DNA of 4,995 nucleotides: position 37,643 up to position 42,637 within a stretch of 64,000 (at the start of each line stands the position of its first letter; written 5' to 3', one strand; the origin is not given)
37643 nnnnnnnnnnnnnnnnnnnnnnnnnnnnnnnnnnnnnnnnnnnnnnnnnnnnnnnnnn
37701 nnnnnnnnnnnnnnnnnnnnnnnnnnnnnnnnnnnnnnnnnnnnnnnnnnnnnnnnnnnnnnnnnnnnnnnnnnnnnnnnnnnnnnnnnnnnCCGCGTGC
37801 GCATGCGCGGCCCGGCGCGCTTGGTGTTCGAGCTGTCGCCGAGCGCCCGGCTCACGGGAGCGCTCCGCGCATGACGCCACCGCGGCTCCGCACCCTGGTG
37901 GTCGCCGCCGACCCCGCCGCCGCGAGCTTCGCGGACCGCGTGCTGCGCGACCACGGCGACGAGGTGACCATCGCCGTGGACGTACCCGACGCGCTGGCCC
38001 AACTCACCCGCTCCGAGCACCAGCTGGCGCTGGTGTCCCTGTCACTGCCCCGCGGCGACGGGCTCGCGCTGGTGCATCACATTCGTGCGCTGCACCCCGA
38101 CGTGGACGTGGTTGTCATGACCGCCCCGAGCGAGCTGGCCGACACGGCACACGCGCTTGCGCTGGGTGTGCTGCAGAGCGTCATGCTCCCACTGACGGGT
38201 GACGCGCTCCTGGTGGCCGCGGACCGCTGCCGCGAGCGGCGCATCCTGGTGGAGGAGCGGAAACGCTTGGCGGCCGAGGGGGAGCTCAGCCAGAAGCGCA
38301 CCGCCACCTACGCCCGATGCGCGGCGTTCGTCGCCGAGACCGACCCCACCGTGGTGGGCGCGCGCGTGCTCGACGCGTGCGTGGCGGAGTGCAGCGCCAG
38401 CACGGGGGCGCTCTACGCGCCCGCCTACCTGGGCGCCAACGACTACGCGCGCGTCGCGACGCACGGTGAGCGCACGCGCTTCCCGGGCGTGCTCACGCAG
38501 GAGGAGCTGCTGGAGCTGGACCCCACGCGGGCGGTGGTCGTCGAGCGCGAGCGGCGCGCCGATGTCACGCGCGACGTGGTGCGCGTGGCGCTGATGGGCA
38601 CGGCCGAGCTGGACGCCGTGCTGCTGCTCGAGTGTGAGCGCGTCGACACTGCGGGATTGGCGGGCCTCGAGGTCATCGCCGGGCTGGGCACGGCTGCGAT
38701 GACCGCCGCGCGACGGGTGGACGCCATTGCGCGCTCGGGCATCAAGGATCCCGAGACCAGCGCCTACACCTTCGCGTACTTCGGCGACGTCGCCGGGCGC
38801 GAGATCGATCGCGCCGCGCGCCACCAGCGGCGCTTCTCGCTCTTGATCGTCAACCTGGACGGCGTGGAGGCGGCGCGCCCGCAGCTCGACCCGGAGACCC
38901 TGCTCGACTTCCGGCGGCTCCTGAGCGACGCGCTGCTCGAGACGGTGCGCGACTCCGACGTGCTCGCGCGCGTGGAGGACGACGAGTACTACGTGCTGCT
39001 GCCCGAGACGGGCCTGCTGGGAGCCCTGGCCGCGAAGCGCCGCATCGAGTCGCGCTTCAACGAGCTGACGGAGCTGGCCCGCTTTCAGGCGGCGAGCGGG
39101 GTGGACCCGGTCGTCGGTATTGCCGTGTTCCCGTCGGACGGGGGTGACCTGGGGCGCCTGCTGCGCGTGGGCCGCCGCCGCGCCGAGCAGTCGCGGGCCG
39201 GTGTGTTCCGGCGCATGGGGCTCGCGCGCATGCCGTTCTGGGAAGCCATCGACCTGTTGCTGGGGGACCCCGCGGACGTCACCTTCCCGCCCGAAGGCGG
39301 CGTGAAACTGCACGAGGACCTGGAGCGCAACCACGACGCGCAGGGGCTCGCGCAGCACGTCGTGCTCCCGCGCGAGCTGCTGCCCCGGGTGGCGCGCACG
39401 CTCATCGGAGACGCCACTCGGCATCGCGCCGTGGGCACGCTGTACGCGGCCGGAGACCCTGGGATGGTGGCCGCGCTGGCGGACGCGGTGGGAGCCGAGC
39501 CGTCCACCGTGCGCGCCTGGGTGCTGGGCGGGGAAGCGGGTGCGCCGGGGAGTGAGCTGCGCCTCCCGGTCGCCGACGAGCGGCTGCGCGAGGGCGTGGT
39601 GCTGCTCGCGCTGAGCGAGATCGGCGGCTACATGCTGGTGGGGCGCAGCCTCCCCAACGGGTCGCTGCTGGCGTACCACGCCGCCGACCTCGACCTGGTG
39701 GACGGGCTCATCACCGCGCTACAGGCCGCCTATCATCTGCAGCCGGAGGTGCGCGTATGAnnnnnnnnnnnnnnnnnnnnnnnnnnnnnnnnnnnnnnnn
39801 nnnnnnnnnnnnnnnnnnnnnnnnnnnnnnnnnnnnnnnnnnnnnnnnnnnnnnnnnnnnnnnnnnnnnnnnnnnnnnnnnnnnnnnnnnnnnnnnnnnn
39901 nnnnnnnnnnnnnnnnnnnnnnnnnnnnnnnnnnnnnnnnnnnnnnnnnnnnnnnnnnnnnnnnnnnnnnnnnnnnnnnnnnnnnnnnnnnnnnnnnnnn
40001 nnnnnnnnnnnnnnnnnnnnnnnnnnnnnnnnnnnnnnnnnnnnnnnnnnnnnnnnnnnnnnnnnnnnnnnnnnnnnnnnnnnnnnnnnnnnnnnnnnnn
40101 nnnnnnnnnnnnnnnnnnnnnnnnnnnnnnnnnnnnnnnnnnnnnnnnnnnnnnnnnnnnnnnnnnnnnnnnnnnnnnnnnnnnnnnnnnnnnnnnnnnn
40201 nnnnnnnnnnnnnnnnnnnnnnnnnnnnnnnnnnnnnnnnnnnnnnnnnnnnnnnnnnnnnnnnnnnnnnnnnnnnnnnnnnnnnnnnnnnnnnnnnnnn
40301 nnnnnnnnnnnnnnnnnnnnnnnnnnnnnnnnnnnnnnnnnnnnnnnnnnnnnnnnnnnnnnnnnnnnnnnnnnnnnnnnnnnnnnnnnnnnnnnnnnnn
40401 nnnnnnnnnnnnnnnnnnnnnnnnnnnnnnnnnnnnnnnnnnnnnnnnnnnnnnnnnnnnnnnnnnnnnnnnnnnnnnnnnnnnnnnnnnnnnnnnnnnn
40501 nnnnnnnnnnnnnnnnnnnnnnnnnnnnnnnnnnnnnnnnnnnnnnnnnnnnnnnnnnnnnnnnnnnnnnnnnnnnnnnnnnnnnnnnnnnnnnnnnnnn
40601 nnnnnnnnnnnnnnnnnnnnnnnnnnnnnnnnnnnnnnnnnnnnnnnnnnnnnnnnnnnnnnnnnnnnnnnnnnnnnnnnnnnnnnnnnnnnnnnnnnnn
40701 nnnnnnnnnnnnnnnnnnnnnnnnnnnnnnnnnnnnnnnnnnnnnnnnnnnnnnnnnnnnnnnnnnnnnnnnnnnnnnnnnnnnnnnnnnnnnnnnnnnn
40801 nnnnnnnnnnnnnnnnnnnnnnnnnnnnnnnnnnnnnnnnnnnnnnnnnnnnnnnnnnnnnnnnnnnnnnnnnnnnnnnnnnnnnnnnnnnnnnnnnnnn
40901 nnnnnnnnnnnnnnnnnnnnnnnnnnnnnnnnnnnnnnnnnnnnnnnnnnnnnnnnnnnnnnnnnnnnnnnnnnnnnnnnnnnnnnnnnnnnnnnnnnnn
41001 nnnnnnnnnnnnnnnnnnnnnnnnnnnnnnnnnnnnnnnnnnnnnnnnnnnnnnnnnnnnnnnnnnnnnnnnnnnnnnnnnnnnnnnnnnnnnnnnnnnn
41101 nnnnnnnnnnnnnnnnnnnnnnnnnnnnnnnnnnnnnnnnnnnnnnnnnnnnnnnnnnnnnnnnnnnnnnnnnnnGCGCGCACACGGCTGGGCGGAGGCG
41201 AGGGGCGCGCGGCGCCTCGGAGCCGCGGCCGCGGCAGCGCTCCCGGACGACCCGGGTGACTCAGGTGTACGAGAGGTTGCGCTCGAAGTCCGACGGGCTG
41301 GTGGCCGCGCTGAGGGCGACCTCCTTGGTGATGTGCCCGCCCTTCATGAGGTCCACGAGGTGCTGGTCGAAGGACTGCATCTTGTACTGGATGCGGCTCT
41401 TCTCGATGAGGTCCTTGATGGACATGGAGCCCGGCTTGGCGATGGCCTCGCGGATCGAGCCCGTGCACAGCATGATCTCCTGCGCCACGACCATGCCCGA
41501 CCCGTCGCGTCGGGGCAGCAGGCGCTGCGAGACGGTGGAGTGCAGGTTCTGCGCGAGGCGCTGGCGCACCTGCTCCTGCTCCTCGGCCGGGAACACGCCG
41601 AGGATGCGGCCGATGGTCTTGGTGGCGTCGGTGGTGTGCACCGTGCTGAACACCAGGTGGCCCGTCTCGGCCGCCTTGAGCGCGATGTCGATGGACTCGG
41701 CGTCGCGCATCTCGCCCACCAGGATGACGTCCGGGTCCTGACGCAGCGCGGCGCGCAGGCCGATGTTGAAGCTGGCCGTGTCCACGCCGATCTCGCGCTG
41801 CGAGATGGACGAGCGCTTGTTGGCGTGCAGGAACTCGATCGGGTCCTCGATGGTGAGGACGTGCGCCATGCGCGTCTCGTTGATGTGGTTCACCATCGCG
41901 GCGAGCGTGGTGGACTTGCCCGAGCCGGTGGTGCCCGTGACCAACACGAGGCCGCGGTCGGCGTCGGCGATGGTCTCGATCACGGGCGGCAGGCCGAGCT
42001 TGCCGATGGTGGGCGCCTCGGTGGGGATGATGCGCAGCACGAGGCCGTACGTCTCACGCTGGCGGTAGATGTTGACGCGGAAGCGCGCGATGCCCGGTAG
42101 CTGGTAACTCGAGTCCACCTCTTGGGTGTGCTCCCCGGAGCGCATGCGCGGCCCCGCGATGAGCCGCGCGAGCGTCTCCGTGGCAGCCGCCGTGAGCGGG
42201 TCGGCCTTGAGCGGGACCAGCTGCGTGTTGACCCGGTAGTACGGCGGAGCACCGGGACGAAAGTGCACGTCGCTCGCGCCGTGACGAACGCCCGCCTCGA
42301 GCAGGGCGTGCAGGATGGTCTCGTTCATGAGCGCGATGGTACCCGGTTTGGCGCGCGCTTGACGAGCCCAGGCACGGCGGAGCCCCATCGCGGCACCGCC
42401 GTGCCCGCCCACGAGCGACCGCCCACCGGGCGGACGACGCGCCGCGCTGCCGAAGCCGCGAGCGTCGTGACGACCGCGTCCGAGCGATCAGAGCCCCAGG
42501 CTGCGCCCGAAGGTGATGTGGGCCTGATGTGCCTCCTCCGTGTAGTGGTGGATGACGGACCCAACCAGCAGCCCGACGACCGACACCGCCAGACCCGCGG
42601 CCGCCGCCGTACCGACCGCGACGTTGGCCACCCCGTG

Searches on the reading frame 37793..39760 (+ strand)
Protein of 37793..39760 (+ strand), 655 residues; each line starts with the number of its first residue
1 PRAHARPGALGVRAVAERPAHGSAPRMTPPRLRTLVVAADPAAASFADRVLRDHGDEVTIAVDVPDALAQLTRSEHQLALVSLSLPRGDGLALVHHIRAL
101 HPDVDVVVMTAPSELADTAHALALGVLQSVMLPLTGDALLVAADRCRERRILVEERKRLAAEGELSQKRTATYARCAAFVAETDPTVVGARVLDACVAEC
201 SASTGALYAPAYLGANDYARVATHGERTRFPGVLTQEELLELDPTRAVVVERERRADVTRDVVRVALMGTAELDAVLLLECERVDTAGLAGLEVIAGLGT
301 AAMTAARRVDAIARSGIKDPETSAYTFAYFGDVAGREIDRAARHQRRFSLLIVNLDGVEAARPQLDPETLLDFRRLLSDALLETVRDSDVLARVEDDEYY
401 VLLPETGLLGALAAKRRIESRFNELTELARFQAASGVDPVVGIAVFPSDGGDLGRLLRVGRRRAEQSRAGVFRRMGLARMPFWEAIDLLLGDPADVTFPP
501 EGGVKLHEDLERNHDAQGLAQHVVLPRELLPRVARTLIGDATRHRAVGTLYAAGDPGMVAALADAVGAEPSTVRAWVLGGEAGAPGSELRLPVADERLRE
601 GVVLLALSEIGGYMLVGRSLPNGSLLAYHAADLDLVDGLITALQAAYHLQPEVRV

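Call 24: search_protein_families(library=pfam, proteins=[window:37793-39760:+], max_evalue=0.001)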
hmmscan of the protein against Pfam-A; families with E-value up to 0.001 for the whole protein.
window:37793-39760:+ (655 aa): 2 families
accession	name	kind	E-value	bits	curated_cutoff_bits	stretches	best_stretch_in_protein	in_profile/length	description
PF00072.30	Response_reg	-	2e-11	44.5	30.2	1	35-140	2-107/111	Response regulator receiver domain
PF00990.26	GGDEF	-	7.6e-09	36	23.8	1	328-459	13-146/161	Diguanylate cyclase, GGDEF domain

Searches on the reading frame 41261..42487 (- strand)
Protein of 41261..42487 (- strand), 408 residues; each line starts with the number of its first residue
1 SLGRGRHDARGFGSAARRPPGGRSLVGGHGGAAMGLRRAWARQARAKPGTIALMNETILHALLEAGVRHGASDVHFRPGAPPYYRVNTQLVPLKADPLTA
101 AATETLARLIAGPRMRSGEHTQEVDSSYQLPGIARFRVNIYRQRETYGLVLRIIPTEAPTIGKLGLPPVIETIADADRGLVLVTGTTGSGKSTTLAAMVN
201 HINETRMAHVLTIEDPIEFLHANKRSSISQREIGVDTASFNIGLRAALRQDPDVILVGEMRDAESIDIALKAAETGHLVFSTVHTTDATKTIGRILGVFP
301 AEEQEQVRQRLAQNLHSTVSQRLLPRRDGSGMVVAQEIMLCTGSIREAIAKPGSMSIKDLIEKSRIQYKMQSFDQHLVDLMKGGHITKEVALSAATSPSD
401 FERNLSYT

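Call 24: search_protein_families(library=pfam, proteins=[window:41261-42487:-], max_evalue=0.001)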
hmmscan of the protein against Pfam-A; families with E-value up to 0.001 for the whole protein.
window:41261-42487:- (408 aa): 6 families
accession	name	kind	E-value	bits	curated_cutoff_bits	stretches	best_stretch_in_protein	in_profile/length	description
PF00437.27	T2SSE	-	1.9e-46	158.8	24.9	1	57-326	10-280/370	Type II/IV secretion system protein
PF13191.12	AAA_16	-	0.00014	22.8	32.6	1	173-212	19-57/167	AAA ATPase domain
PF25199.1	nSTAND_NTPase5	-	0.00025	21.3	34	1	174-222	37-85/145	Novel STAND NTPase 5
PF01935.23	DUF87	-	0.00032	21.3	23.2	1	182-212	27-57/220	Helicase HerA, central domain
PF13401.12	AAA_22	-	0.00033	21.4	27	0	177-216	4-33/130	AAA domain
PF13555.12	AAA_29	-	0.00051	20.2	27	0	177-199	21-43/61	P-loop containing region of AAA domain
